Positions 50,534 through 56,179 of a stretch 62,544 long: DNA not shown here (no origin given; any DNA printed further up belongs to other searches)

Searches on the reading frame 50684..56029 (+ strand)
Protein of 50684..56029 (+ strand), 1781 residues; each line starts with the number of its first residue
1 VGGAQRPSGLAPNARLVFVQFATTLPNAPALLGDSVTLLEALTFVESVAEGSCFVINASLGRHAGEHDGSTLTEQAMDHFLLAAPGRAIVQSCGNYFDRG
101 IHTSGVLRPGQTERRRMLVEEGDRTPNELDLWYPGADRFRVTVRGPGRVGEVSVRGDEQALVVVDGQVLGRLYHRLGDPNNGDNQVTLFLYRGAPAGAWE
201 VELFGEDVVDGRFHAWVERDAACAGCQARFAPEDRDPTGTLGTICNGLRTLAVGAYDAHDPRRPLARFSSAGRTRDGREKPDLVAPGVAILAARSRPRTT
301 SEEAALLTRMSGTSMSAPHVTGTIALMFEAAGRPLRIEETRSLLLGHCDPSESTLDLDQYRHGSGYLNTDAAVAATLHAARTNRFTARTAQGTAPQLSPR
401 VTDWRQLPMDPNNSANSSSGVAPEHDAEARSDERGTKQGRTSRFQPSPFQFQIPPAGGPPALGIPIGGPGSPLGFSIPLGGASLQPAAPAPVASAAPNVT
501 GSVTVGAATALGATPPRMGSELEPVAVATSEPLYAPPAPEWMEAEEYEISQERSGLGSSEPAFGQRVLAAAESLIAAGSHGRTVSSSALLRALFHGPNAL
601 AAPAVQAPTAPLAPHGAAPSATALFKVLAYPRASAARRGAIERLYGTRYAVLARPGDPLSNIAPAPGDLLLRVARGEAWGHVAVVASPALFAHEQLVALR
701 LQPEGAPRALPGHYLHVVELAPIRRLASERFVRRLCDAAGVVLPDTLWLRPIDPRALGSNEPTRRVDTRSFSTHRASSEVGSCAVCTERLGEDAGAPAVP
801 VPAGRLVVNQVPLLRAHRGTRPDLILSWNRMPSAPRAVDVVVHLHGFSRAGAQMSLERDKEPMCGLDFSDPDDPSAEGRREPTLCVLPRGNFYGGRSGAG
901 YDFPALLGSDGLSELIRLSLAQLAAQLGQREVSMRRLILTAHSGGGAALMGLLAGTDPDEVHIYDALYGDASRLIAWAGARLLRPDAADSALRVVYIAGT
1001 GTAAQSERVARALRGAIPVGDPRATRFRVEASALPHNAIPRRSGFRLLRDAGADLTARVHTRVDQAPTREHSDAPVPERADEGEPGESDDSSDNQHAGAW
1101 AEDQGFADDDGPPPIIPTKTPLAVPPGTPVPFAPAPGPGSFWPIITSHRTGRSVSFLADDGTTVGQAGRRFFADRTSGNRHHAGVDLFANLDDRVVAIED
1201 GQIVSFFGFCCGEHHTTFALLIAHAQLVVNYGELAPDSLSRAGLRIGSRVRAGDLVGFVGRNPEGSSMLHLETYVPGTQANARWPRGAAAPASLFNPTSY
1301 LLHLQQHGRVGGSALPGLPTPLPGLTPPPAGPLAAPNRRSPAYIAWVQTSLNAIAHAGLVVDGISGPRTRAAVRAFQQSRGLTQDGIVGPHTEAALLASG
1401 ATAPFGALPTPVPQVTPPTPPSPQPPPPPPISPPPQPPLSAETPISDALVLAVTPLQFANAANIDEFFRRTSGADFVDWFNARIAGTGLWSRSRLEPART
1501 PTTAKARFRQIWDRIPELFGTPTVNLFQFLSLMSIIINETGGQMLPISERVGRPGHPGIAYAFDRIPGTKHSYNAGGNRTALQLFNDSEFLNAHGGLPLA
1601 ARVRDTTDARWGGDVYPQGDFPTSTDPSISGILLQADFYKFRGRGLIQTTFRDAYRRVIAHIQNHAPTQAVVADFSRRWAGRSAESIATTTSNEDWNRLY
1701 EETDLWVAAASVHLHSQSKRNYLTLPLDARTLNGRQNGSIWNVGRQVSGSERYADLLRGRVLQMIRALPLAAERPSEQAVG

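Call 6: search_protein_families(library=pfam, proteins=[window:50684-56029:+], max_evalue=0.01)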
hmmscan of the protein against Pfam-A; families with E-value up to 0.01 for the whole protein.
window:50684-56029:+ (1781 aa): 4 families
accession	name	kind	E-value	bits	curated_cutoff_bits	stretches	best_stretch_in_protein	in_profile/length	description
PF00082.27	Peptidase_S8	-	5.3e-19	69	21.8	1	249-345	172-270/288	Subtilase family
PF01471.23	PG_binding_1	-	1.1e-12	48.3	23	1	1344-1396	5-57/57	Putative peptidoglycan binding domain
PF01551.29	Peptidase_M23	-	5.4e-06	27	28.7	1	1181-1280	2-94/96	Peptidase family M23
PF09374.15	PG_binding_3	-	0.0031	18.1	24.6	0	1345-1375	4-33/76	Predicted Peptidoglycan domain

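Call 8: search_protein_families(library=ncbifam, proteins=[window:50684-56029:+], max_evalue=0.001)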
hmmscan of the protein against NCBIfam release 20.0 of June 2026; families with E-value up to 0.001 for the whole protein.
window:50684-56029:+ (1781 aa): 6 families
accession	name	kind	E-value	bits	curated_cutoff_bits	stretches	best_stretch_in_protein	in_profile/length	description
NF040809.1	germ_prot_CspBA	exception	2e-16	58.9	1250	1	39-329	195-474/1099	bifunctional germination protease/germinant receptor pseudoprotease CspBA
NF040808.2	CspC_non_triad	exception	4.5e-10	38.6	675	1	34-330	216-500/556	bile acid germinant receptor pseudoprotease CspC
TIGR02869.1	spore_SleB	equivalog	2.6e-07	30.7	236.5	1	1344-1398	16-70/201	spore cortex-lytic enzyme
NF052335.1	PdgHdaseHSB129560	equivalog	9.9e-07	28.4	500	1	1348-1397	280-329/330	peptidoglycan hydrolase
NF052336.1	PdgHdaseHSB100310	equivalog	4.7e-06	26.2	500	1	1358-1397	275-314/316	peptidoglycan hydrolase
NF033595.1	denti_PrtP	equivalog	5.1e-06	25.4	300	1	251-344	391-474/606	dentilisin complex serine proteinase subunit PrtP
